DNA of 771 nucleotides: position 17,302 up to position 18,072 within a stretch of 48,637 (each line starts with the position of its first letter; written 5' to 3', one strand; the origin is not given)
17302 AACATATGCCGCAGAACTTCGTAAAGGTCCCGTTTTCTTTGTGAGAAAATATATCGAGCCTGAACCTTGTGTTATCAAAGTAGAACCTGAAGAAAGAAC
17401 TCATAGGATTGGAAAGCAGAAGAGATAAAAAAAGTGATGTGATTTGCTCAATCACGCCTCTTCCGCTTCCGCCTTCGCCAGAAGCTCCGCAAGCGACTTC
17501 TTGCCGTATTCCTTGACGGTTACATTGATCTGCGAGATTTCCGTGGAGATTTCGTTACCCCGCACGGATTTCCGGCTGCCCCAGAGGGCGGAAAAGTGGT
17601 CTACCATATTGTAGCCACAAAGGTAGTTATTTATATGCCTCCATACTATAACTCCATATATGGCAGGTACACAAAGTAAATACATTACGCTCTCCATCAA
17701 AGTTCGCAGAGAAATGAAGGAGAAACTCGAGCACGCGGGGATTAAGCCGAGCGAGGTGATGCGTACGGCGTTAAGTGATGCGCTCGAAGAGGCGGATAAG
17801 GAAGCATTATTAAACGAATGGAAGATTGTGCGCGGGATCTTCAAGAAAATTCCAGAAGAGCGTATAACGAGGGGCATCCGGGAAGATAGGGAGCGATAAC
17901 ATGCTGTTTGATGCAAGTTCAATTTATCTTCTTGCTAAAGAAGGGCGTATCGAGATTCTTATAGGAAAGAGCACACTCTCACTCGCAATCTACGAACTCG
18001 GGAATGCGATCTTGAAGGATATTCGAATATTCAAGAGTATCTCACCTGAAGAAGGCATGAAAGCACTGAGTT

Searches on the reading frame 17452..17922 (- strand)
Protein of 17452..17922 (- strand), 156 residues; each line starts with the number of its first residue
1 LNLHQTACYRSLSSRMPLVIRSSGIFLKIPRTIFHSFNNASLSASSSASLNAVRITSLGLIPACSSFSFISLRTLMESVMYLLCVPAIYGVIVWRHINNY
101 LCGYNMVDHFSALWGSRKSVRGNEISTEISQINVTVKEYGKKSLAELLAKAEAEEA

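Call 86: search_protein_families(library=pfam, proteins=[window:17452-17922:-], max_evalue=0.001)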
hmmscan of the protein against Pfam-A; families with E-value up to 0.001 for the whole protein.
window:17452-17922:- (156 aa): 1 family
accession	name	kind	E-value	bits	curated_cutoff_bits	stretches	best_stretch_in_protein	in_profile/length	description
PF01092.24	Ribosomal_S6e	-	6.6e-07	29.6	26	1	117-148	93-124/125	Ribosomal protein S6e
